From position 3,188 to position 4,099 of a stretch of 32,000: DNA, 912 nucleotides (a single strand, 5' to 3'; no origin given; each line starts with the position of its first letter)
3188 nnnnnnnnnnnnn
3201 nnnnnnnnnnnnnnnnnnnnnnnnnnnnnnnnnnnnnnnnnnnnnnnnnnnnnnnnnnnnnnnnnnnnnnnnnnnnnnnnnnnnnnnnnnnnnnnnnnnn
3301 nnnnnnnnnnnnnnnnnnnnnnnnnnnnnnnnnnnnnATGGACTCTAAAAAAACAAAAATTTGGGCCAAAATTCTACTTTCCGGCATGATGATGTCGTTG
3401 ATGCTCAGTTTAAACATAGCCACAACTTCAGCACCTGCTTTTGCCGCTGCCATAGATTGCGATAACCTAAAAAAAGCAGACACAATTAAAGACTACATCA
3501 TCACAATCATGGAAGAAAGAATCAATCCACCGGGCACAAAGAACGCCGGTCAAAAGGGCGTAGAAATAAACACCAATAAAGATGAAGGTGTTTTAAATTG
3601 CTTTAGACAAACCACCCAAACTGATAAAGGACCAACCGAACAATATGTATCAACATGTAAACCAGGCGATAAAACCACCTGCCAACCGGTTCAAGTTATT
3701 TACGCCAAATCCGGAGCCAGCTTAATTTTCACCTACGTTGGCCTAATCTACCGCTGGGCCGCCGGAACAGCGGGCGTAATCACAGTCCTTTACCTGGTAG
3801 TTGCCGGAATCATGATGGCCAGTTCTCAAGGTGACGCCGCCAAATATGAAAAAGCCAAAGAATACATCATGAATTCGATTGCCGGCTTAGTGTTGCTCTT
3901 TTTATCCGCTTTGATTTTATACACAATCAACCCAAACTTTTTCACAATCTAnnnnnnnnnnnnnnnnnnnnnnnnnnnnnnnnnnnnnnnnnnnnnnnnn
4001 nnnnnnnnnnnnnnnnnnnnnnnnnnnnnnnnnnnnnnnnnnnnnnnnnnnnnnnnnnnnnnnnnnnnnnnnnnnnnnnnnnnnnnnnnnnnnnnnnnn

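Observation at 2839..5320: Five tandem, translationally coupled VirB2/TrbC-like paralogs with unrelated ectodomains and no secretion machinery in cis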

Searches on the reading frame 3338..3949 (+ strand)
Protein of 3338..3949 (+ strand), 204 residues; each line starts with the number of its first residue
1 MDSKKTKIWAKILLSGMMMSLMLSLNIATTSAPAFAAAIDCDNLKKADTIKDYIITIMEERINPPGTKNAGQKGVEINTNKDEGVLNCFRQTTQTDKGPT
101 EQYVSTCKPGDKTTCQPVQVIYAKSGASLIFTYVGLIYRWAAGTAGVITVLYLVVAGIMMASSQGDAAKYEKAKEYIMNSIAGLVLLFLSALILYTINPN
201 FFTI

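Call 3: search_protein_families(library=pfam, proteins=[window:3338-3949:+], max_evalue=1)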
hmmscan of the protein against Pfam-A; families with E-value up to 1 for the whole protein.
window:3338-3949:+ (204 aa): 3 families
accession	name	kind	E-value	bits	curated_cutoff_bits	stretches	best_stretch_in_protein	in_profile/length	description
PF18895.5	T4SS_pilin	-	2.3e-08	34.4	26.6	1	132-196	7-70/71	Type IV secretion system pilin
PF04956.18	TrbC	-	0.029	15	27.9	1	143-193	50-94/98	TrbC/VIRB2 pilin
PF20712.2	CyanoTRADDas_TM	-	0.077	13.6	24.3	1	153-195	23-59/68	Cyanobacterial TRADD-N associated 2-Transmembrane domain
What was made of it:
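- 3338..3952 (+): P2, 204 aa. Signal peptide (AFA|A after residue 36), a small four-Cys beta ectodomain, a hairpin, and an invariant C-terminal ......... tail. PF18895 at 34.4 bits, above the gathering score of 26.6 (call 3).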

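Call 4: search_protein_families(library=ncbifam, proteins=[window:3338-3949:+], max_evalue=1)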
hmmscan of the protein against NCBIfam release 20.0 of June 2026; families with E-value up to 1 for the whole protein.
window:3338-3949:+ (204 aa): 3 families
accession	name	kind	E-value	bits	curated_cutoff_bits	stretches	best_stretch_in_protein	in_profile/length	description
NF045849.1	ICE_MMCAP2_0565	equivalog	0.00012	21.7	40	1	128-193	7-72/80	Mbov_0395 family pilin-like conjugal transfer protein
NF047321.1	SCO7613_CTERM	domain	0.02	14.6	45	1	127-191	111-168/188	SCO7613 C-terminal domain-containing membrane protein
TIGR02970.1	succ_dehyd_cytB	equivalog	0.32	11.2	52.3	1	145-195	27-77/120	succinate dehydrogenase, cytochrome b556 subunit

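Call 19: find_homologous_proteins(query=window:3338-3949:+)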
Query window:3338-3949:+ (204 aa): 92 proteins with E <= 0.001 among 469 candidates.
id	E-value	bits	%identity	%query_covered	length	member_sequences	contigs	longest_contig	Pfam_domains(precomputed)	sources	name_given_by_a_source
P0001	7.8e-124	429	97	100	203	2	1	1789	PF18895.6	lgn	-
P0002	3.5e-101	355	83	100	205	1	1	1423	PF18895.6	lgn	-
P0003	3.2e-63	231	56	99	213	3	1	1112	PF18895.6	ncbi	-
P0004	3.4e-57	211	57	92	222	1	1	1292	PF18895.6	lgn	-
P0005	2.4e-51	192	52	100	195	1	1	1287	PF18895.6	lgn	-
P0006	2.5e-51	192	52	98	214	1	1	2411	PF18895.6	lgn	-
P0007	4.6e-50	188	54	93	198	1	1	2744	PF18895.6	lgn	-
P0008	3.2e-44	169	46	97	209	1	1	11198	PF18895.6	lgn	-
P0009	1.4e-43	167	50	84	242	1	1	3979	PF18895.6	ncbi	-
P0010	1.4e-42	164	47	93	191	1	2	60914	PF18895.6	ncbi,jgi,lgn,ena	-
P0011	1.7e-42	163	49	92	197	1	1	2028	PF18895.6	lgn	-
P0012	2.4e-42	163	50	84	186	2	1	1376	PF18895.6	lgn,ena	-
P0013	3.9e-42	162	45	98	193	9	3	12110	PF18895.6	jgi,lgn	jgi:hypothetical protein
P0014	5.5e-42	162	47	98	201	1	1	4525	PF18895.6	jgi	-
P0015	5.9e-42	162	46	86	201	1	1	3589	PF18895.6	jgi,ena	-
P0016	1.0e-41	161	50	89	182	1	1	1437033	PF18895.6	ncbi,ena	-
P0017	2.1e-41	160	49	83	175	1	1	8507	PF18895.6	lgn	-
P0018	4.4e-41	159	47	92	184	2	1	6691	PF18895.6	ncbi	-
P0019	5.6e-41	158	42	100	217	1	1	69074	PF18895.6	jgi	jgi:hypothetical protein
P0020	8.1e-41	158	45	92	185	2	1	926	PF18895.6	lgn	-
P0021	1.6e-40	157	45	100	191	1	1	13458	PF18895.6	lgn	-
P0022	2.8e-40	156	43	93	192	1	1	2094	PF18895.6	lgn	-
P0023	1.1e-39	154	49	81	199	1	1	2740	PF18895.6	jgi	-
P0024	1.3e-39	154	45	97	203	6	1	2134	PF18895.6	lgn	-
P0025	1.6e-39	154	52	83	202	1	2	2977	PF18895.6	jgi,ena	-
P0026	2.5e-39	153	46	89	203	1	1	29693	PF18895.6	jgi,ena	-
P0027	2.5e-39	153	49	84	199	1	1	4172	PF18895.6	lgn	-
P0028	5.1e-39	152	45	92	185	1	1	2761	PF18895.6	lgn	-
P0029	7.6e-39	151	45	92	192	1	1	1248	PF18895.6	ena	-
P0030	4.1e-38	149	49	89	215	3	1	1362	PF18895.6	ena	-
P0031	5.1e-38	149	44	92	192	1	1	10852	PF18895.6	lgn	-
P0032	5.6e-38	149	43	95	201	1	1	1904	PF18895.6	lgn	-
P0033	7.7e-38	148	47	83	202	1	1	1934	PF18895.6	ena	-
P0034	2.1e-37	147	42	100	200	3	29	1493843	PF18895.6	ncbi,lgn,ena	-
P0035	7.1e-37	145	50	80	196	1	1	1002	PF18895.6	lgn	-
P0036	1.1e-36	144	43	96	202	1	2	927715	PF18895.6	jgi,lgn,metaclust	jgi:hypothetical protein|metaclust:\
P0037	1.1e-36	144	47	91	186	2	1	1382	PF18895.6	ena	-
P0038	1.2e-36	144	43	100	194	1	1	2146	PF18895.6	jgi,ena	-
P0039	1.3e-36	144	43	96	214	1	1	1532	PF18895.6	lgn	-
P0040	1.7e-36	144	43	87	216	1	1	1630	PF18895.6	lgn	-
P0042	6.6e-36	142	42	84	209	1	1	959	PF18895.6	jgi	jgi:hypothetical protein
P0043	8.4e-36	141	42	84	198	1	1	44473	PF18895.6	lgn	-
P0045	2.2e-35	140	39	96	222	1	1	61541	PF18895.6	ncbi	-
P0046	2.4e-35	140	42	85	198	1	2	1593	PF18895.6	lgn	-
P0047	2.6e-35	140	44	86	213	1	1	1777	PF18895.6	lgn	-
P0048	3.0e-35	140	42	100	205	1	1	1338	PF18895.6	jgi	jgi:hypothetical protein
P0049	3.3e-35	140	39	98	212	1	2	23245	PF18895.6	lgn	-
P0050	9.9e-35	138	40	92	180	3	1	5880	PF18895.6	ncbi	-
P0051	1.5e-34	137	47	83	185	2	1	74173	PF18895.6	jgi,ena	-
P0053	2.2e-34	137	41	90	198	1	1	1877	PF18895.6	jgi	jgi:hypothetical protein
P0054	2.4e-34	137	40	100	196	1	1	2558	PF18895.6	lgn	-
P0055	2.8e-34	137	39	99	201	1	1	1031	PF18895.6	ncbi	-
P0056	1.9e-33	134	40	93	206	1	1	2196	PF18895.6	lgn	-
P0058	3.3e-33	133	43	92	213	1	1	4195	PF18895.6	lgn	-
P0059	5.3e-33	132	43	83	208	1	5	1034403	PF18895.6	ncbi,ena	-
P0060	7.7e-33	132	44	81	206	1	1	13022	PF18895.6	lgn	-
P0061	8.8e-33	132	42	93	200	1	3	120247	PF18895.6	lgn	-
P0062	1.1e-32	131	41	82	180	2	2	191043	PF18895.6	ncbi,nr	ncbi:MAG: hypothetical protein R3B71_04535 [Candidatus Gracilibacteria bacterium]|nr:hypothetical pr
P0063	1.4e-32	131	44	80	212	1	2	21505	PF18895.6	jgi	jgi:hypothetical protein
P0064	1.4e-32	131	46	77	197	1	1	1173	PF18895.6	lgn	-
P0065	1.8e-32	131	42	100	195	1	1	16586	PF18895.6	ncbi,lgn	-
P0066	2.2e-32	130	38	89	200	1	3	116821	PF18895.6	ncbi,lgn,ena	-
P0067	4.6e-32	129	37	100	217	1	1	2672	PF18895.6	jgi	jgi:hypothetical protein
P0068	6.5e-32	129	41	97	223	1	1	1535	PF18895.6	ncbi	-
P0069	9.7e-31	125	34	98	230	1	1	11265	PF18895.6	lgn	-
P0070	2.5e-30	124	41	100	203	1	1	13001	PF18895.6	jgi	jgi:hypothetical protein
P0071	2.2e-29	121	42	85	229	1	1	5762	PF18895.6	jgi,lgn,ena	-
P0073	1.1e-27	115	39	86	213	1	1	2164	PF18895.6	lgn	-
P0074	1.4e-27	115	40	90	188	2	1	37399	PF18895.6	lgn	-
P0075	3.6e-27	113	38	100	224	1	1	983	PF18895.6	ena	-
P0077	9.4e-24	102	61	44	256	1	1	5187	PF18895.6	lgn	-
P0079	1.7e-23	101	54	46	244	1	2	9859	PF18895.6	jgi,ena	-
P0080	3.9e-23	100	51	47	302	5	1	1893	PF18895.6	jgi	-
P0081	8.3e-23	99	51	47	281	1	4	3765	PF18895.6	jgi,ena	jgi:hypothetical protein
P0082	1.2e-22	99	39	74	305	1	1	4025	PF18895.6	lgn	-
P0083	1.4e-22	98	48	52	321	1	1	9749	PF18895.6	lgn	-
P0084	1.8e-22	98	48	52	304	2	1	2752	PF18895.6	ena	-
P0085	9.5e-22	96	55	44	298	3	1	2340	PF18895.6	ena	-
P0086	1.4e-21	95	52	44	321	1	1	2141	PF18895.6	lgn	-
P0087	1.8e-21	95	51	47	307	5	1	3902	PF18895.6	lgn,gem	-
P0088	4.2e-20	90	49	47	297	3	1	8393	PF18895.6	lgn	-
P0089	1.2e-18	86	36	79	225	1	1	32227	PF18895.6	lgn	-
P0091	1.3e-14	72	42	47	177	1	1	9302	PF18895.6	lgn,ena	-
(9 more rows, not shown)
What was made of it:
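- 3338..3952 (+): 92 homologues, most of them full length (call 19).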

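Call 20: find_encoding_contigs(protein=P0016, flank=10000, max_places=1)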
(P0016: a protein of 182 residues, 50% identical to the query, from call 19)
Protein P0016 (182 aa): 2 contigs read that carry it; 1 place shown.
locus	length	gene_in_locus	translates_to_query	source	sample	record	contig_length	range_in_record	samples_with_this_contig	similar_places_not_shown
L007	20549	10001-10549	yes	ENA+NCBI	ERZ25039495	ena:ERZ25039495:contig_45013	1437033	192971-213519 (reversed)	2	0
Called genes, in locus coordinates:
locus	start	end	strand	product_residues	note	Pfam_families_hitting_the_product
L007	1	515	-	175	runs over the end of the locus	-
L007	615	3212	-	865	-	-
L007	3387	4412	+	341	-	PF00924:MS_channel_2nd, PF21082:MS_channel_3rd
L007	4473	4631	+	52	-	-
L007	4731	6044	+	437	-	PF02308:MgtC, PF13194:DUF4010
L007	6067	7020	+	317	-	PF08478:POTRA_1 (weak)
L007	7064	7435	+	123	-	PF06947:DUF1290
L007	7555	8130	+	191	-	-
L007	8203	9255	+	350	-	PF00437:T2SSE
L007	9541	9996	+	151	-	-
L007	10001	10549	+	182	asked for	PF18895:T4SS_pilin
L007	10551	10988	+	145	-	PF18895:T4SS_pilin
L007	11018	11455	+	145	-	PF18895:T4SS_pilin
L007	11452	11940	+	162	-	PF18895:T4SS_pilin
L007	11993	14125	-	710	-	-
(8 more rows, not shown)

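Call 21: find_encoding_contigs(protein=P0034, flank=10000, max_places=1)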
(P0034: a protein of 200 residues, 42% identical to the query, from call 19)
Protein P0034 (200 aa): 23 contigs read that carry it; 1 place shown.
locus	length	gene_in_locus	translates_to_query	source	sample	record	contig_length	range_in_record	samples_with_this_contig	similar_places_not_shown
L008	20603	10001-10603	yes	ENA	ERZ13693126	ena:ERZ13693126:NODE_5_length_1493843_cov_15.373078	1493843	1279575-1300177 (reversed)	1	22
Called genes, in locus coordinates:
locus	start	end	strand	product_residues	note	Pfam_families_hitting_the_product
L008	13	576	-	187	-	-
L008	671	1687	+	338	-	PF00924:MS_channel_2nd, PF21082:MS_channel_3rd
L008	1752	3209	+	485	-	PF00206:Lyase_1, PF10415:FumaraseC_C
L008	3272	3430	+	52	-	-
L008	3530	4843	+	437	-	PF02308:MgtC, PF13194:DUF4010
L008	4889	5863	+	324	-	PF08478:POTRA_1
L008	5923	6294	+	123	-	PF06947:DUF1290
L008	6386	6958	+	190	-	-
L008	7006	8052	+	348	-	PF00437:T2SSE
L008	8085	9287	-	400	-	PF17785:PUA_3, PF10672:Methyltrans_SAM, PF03602:Cons_hypoth95, PF05175:MTS (weak), PF06325:PrmA (weak), PF13847:Methyltransf_31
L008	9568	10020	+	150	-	PF18895:T4SS_pilin (weak)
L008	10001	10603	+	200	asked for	PF18895:T4SS_pilin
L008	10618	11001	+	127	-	PF18895:T4SS_pilin (weak)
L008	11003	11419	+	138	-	PF18895:T4SS_pilin (weak)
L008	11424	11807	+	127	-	PF04956:TrbC (faint), PF18895:T4SS_pilin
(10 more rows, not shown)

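Call 22: find_encoding_contigs(protein=P0036, flank=10000, max_places=1)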
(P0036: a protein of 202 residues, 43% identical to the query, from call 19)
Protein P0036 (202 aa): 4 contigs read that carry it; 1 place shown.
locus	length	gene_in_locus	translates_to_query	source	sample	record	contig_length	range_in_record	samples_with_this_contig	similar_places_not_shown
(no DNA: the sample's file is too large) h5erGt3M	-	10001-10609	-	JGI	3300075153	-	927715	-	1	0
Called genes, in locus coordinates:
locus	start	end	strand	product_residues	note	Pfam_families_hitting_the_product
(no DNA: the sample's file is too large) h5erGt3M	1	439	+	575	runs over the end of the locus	PF00890:FAD_binding_2, PF01946:Thi4 (faint), PF03486:HI0933_like (weak), PF07992:Pyr_redox_2 (weak), PF02910:Succ_DH_flav_C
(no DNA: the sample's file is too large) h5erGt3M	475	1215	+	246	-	PF13085:Fer2_3, PF13187:Fer4_9 (faint), PF13237:Fer4_10, PF12838:Fer4_7 (weak), PF13183:Fer4_8, PF13484:Fer4_16 (weak), PF13534:Fer4_17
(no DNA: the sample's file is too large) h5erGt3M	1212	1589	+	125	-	PF02300:Fumarate_red_C (weak)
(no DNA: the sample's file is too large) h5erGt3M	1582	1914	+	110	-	-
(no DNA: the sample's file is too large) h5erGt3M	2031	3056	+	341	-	PF00924:MS_channel_2nd, PF21082:MS_channel_3rd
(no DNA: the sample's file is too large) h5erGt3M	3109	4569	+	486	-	PF00206:Lyase_1, PF10415:FumaraseC_C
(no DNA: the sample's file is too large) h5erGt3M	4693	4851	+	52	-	-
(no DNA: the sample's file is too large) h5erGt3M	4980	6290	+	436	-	PF02308:MgtC, PF13194:DUF4010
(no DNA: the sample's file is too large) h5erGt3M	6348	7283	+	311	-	-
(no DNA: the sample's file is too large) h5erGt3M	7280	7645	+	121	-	PF06947:DUF1290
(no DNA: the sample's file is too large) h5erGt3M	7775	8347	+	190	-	-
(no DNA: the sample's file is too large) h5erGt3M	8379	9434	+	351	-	PF00437:T2SSE, PF25199:nSTAND_NTPase5 (faint)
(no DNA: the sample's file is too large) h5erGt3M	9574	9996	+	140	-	PF18895:T4SS_pilin (weak)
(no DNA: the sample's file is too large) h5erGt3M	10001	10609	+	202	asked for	PF18895:T4SS_pilin (weak)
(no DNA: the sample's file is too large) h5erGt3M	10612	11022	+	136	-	PF18895:T4SS_pilin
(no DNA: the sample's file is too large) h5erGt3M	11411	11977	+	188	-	PF18895:T4SS_pilin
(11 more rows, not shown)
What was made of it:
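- On Pfam PF18895 T4SS_pilin: Precomputed annotations mark orthologues of all five positions as PF18895 (calls 20-22).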

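Call 26: list_cluster_members(proteins=[window:3338-3949:+, P0016, P0034, P0059, P0062, P0010, P0003, P0045])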
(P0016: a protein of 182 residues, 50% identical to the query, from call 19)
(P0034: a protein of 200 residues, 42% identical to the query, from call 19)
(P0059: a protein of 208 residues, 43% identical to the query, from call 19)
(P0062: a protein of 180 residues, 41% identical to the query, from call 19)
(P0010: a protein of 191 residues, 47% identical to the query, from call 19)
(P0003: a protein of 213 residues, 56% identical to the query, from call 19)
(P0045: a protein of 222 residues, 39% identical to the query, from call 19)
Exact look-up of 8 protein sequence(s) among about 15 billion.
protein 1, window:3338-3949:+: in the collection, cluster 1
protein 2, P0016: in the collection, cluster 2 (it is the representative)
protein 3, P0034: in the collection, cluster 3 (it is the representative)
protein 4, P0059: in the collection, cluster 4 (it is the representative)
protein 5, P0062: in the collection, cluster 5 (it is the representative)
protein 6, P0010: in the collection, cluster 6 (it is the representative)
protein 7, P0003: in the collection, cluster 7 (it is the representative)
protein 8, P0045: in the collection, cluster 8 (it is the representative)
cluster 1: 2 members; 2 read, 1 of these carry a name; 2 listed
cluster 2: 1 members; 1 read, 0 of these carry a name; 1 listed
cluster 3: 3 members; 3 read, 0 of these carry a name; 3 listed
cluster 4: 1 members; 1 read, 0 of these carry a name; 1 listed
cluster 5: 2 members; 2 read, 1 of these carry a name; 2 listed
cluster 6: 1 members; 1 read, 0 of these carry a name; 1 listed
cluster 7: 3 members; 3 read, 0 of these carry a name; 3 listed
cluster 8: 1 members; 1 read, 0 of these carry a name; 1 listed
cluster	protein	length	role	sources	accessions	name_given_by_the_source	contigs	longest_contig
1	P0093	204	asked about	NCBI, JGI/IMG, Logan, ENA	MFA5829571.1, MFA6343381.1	MAG: pilin [Candidatus Gracilibacteria bacterium] | hypothetical protein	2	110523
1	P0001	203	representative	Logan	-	-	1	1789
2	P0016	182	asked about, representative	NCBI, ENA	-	-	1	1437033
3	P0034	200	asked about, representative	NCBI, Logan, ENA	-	-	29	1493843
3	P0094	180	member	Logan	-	-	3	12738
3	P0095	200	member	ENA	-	-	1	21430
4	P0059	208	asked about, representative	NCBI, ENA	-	-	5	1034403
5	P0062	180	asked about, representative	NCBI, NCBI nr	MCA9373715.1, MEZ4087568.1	MAG: hypothetical protein R3B71_04535 [Candidatus Gracilibacteria bacterium] | hypothetical protein [Candidatus Peregrinibacteria bacterium]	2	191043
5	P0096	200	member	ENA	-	-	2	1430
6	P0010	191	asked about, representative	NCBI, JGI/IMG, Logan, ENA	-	-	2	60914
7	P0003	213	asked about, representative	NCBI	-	-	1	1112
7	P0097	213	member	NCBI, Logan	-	-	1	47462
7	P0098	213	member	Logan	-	-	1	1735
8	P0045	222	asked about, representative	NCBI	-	-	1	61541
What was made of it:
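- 3338..3952 (+): GenBank MFA5829571.1 is named 'pilin' (call 26).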

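Call 37: predict_structure(alignment_id=A2)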
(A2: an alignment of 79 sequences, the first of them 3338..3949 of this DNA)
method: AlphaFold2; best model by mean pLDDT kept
length: 204 residues; sequences in the alignment: 79
mean_pLDDT: 81.8   pTM: 0.64
mean pLDDT of the five models: 81.8, 80.9, 80.3, 79.6, 78.2
residues with pLDDT >= 90: 95; 70-90: 66; 50-70: 24; < 50: 19
segments of 3 or more residues with pLDDT < 50: 29-36, 70-79
pLDDT, mean of each block of 10 residues (from residue 1): 63 78 57 56 90 93 66 43 87 96 94 95 91 88 89 94 95 95 91 84 66
secondary structure, 60 per line:
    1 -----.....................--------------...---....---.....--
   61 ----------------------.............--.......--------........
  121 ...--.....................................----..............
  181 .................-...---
elements in order: H6-26 H47-50 E54-58 E83-95 E98-104 E113-123 H126-162 H167-197
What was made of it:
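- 3338..3952 (+): AF2 pLDDT 81.8, with strands at 54-123 and helices at 126-162 and 167-197 (call 37).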

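Call 40: fold_search(model_id=the predicted structure, library=pdb)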
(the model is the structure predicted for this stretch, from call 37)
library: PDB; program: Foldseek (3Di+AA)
matches with E <= 10: 469; with E <= 0.001: 0
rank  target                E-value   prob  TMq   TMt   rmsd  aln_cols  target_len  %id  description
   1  8j2f_A                1.2e-01  0.54  0.26  0.15  12.7       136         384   16  Human neutral shpingomyelinase (released 2023-12-06)
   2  9i2q_B                1.7e-01  0.35  0.24  0.11  15.3       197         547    7  Wzc-K540M-3YE MgADP C1 (released 2025-04-30)
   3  9exq_C                2.0e-01  0.16  0.22  0.11  25.8       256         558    7  Wzc-K540M-3YE-N711Y MgADP C1 (released 2025-04-23)
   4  7nhr_B                2.4e-01  0.18  0.21  0.10  16.4       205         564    7  Putative transmembrane protein Wzc K540M C1 (released 2021-08-25)
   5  9i2q_C                2.6e-01  0.13  0.18  0.09  15.9       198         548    8  Wzc-K540M-3YE MgADP C1 (released 2025-04-30)
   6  9exo_B                3.3e-01  0.13  0.21  0.10  17.4       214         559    7  Wzc-K540M-2YE MgADP C1 (released 2025-04-23)
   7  9exo_C                3.3e-01  0.11  0.19  0.09  16.3       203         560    9  Wzc-K540M-2YE MgADP C1 (released 2025-04-23)
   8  9exq_B                3.5e-01  0.21  0.22  0.10  15.2       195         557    8  Wzc-K540M-3YE-N711Y MgADP C1 (released 2025-04-23)
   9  7nhr_C                3.7e-01  0.10  0.20  0.10  15.6       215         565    9  Putative transmembrane protein Wzc K540M C1 (released 2021-08-25)
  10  5owo_D                4.2e-01  0.16  0.14  0.18  14.6       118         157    8  Human cytoplasmic Dynein N-Terminus dimerization domain at 1.8 Angstrom resolution (released 2018-07-11)
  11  5owo_B                4.8e-01  0.14  0.14  0.18  14.3       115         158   10  Human cytoplasmic Dynein N-Terminus dimerization domain at 1.8 Angstrom resolution (released 2018-07-11)
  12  5owo_C                5.1e-01  0.14  0.14  0.17  13.8       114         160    9  Human cytoplasmic Dynein N-Terminus dimerization domain at 1.8 Angstrom resolution (released 2018-07-11)
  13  2bnm_A                6.1e-01  0.09  0.09  0.09  10.0        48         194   17  The structure of Hydroxypropylphosphonic acid epoxidase from S. wedmorenis. (released 2005-10-05)
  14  6tut_O                7.3e-01  0.23  0.24  0.10   9.1       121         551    8  Cryo-EM structure of the RNA Polymerase III-Maf1 complex (released 2020-02-19)
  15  7nib_C                7.8e-01  0.14  0.24  0.10  14.4       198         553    8  Wzc-K540M-4YE C1 (released 2021-08-25)
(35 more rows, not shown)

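Call 43: search_solved_structures(query=A2, max_evalue=10)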
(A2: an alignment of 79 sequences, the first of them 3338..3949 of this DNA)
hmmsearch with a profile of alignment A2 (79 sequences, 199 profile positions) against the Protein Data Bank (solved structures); distinct sequences matched with E-value up to 10: 3.
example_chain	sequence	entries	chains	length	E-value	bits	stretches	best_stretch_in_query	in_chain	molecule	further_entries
1qle_A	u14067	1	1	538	0.75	12.9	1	129-157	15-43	CYTOCHROME C OXIDASE POLYPEPTIDE I-BETA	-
1ar1_A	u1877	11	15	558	0.78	12.8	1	129-157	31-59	CYTOCHROME C OXIDASE | Cytochrome c oxidase subunit 1-beta | Cytochrome c oxidase subunit 1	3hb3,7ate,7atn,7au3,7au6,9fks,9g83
3ehb_A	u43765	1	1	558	0.78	12.8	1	129-157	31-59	Cytochrome c oxidase subunit 1-beta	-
